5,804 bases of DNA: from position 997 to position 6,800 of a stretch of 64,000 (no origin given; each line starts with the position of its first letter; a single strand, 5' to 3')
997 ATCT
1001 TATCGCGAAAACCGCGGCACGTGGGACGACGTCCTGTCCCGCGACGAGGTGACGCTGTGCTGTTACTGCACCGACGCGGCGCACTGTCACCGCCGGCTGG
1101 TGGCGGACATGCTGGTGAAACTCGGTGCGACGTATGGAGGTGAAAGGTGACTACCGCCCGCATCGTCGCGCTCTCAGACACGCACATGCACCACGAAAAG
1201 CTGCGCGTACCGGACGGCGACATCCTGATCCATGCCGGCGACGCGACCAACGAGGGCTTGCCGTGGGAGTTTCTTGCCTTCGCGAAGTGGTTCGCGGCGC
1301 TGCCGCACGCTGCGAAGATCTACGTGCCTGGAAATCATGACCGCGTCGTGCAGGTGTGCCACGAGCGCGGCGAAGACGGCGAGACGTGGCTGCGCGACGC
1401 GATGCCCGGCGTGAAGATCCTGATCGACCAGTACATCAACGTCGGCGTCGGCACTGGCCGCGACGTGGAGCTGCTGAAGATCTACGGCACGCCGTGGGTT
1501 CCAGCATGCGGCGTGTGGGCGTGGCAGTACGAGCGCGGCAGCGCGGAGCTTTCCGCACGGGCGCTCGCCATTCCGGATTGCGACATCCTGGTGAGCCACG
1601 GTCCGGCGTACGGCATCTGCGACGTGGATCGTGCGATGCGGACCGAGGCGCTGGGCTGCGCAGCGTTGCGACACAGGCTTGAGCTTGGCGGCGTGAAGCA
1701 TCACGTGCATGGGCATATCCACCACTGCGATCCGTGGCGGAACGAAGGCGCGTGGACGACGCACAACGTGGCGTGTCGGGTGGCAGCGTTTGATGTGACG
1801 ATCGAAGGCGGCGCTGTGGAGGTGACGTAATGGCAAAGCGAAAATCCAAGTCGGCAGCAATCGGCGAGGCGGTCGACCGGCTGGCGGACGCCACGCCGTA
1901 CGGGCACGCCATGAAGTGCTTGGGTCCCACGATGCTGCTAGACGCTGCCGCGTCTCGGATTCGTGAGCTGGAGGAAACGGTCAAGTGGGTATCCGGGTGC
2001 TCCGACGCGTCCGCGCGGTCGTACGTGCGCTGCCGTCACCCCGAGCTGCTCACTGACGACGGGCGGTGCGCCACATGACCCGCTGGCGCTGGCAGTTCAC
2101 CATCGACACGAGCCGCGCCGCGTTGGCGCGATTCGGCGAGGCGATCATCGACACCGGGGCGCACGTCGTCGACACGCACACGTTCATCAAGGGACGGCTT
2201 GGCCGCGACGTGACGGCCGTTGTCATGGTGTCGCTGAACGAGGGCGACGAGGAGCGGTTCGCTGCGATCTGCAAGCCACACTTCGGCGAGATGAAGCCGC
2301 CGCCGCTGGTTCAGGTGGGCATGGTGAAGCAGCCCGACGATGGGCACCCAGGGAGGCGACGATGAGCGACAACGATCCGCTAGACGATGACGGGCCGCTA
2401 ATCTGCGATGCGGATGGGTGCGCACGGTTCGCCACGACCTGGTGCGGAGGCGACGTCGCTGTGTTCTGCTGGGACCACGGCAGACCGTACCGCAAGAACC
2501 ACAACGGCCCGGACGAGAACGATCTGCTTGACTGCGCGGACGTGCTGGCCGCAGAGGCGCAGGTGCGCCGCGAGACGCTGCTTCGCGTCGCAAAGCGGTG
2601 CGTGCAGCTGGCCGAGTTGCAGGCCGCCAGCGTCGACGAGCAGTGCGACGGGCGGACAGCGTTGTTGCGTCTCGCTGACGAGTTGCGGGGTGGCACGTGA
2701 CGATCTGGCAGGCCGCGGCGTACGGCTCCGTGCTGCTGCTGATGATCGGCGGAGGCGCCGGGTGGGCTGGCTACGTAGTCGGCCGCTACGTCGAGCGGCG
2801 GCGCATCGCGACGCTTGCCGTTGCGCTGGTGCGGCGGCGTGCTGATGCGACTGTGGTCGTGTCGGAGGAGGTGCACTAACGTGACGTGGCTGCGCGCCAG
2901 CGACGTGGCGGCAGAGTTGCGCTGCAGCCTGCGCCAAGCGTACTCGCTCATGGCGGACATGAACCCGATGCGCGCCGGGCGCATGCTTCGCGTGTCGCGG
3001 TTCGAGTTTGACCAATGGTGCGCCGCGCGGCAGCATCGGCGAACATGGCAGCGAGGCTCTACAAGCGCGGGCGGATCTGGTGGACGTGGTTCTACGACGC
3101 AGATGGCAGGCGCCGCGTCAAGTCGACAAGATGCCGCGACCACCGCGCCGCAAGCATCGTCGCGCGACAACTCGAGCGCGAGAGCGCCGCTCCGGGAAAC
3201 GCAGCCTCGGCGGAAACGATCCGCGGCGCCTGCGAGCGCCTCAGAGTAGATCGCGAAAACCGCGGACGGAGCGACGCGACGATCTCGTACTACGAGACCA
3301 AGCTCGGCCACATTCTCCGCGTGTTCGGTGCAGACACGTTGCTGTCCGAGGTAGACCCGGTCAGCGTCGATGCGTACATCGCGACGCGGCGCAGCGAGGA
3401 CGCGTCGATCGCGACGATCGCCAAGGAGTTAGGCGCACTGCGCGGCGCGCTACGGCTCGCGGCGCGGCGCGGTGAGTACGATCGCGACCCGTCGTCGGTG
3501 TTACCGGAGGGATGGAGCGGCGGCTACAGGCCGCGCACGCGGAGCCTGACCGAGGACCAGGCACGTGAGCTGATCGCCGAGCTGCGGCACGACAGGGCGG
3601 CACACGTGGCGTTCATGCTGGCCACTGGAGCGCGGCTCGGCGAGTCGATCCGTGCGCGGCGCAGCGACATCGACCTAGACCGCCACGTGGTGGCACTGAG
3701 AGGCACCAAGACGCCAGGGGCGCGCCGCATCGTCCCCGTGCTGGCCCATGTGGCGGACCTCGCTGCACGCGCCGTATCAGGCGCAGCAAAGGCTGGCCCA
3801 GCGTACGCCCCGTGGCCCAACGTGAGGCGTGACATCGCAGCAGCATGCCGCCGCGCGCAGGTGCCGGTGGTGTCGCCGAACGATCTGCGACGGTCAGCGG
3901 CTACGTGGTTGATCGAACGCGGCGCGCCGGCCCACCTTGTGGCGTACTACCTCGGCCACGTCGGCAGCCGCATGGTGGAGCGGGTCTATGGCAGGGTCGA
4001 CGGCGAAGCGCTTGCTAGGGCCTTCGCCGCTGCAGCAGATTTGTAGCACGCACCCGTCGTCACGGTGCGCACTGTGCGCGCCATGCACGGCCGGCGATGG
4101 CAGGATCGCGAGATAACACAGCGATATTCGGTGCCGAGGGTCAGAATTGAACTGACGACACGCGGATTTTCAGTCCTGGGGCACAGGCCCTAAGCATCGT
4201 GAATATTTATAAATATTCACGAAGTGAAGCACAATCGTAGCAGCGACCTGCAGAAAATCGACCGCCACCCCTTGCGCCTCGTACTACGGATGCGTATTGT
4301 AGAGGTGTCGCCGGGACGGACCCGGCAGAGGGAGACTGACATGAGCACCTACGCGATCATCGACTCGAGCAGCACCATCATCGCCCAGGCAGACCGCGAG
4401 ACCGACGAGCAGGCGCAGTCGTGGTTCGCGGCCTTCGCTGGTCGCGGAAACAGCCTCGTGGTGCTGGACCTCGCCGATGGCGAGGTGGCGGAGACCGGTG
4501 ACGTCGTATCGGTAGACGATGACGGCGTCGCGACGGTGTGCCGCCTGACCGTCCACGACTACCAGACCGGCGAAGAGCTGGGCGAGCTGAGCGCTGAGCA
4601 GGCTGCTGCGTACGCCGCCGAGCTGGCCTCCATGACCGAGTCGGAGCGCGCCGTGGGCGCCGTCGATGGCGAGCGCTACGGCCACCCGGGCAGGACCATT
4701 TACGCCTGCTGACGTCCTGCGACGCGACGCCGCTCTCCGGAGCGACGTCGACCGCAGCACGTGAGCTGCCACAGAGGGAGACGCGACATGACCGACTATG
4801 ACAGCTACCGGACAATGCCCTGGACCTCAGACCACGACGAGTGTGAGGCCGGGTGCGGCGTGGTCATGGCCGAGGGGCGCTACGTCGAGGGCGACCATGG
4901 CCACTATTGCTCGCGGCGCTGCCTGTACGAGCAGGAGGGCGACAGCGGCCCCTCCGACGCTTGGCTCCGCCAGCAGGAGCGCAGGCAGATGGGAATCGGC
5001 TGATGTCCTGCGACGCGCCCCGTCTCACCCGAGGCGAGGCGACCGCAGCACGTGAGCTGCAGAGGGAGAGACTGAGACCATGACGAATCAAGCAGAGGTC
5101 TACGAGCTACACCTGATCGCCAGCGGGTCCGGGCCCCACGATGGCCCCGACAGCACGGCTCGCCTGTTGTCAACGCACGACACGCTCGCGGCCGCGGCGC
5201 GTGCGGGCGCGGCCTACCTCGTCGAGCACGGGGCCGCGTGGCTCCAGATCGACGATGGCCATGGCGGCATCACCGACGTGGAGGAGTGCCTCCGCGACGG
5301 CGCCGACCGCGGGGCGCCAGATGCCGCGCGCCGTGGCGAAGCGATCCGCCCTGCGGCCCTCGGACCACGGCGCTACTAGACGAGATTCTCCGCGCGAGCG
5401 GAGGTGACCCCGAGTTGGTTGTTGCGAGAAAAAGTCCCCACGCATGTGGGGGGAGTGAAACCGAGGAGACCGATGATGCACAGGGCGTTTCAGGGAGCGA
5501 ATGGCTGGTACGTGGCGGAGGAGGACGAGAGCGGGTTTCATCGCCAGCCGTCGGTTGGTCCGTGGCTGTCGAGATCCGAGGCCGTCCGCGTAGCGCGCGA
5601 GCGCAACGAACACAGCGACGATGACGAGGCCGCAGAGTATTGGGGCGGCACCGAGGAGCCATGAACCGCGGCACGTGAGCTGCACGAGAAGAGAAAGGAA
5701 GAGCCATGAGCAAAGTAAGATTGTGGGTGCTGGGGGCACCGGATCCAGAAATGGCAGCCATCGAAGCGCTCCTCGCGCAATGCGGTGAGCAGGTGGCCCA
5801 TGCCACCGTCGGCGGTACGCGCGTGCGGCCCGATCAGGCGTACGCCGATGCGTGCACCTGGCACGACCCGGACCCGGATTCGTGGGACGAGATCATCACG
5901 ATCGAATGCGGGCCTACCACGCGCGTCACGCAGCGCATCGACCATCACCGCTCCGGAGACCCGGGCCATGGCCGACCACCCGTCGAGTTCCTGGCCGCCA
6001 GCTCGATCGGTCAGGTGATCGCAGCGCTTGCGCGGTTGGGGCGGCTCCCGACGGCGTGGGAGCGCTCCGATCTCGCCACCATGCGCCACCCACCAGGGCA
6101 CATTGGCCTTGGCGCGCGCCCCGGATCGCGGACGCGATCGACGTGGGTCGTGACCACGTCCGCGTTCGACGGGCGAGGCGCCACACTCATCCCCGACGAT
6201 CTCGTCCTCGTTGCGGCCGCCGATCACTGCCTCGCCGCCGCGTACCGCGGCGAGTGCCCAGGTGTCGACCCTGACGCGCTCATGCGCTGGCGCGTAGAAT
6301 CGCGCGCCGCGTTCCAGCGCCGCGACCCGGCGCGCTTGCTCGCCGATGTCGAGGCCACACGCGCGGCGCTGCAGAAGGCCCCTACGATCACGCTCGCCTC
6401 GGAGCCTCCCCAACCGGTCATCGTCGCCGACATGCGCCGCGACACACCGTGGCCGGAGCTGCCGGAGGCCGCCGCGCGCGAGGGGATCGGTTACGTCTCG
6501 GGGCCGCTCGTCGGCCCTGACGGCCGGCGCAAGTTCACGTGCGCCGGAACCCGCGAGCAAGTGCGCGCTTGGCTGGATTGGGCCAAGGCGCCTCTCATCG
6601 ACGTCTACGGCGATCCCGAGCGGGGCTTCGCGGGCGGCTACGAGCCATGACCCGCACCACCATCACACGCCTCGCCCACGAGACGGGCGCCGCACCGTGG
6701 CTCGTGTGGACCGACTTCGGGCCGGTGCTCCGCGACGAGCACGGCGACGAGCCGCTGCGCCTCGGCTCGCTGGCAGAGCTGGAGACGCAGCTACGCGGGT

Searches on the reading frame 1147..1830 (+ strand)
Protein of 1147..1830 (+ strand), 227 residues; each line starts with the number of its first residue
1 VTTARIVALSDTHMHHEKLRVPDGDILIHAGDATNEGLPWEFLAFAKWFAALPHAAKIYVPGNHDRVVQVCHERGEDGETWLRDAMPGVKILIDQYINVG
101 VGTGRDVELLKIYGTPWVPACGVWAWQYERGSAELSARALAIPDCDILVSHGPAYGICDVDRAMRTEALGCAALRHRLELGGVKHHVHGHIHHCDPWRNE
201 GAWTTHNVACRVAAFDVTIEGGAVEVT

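Call 75: search_protein_families(library=pfam, proteins=[window:1147-1830:+], max_evalue=0.001)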
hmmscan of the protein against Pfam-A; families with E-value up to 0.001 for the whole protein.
window:1147-1830:+ (227 aa): 2 families
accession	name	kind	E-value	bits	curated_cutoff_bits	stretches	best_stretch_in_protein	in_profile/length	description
PF00149.33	Metallophos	-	3.3e-10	41.1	21.5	1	5-193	2-190/191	Calcineurin-like phosphoesterase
PF12850.12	Metallophos_2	-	0.00012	22.6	27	1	5-198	2-123/154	Calcineurin-like phosphoesterase superfamily domain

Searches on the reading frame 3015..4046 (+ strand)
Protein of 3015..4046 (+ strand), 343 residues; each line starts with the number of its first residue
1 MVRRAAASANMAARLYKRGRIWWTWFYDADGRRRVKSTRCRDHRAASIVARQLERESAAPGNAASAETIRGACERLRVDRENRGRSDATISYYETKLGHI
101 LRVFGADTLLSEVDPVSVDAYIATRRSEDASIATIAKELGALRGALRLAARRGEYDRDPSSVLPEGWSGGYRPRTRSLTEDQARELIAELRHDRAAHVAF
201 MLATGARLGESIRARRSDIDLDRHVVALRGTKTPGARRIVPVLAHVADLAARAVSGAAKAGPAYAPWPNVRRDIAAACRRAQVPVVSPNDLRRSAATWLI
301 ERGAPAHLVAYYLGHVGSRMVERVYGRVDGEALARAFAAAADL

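Call 75: search_protein_families(library=pfam, proteins=[window:3015-4046:+], max_evalue=0.001)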
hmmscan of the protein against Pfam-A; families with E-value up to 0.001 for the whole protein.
window:3015-4046:+ (343 aa): 2 families
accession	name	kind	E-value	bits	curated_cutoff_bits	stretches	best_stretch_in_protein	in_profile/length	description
PF00589.27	Phage_integrase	-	5.7e-18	65.7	27.1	1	177-328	2-168/172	Phage integrase family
PF02899.23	Phage_int_SAM_1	-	9.6e-07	29.4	22.3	1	81-153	10-83/83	Phage integrase, N-terminal SAM-like domain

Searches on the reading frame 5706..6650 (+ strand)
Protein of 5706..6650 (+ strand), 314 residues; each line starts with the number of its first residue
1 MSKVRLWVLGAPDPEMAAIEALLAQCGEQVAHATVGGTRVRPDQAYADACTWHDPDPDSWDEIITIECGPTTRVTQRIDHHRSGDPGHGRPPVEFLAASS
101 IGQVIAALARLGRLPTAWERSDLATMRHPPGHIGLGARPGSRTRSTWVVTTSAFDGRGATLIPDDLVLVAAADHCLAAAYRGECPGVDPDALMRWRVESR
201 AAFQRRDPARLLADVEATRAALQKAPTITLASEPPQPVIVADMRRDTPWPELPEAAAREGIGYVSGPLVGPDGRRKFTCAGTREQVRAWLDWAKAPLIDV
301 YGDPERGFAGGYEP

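Call 75: search_protein_families(library=pfam, proteins=[window:5706-6650:+], max_evalue=0.001)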
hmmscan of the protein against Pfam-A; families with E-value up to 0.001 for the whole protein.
window:5706-6650:+ (314 aa): 1 family
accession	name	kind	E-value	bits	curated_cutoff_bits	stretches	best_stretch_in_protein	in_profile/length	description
PF19730.4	DUF6221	-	0.00094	20.3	27.6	0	165-229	51-83/122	Family of unknown function (DUF6221)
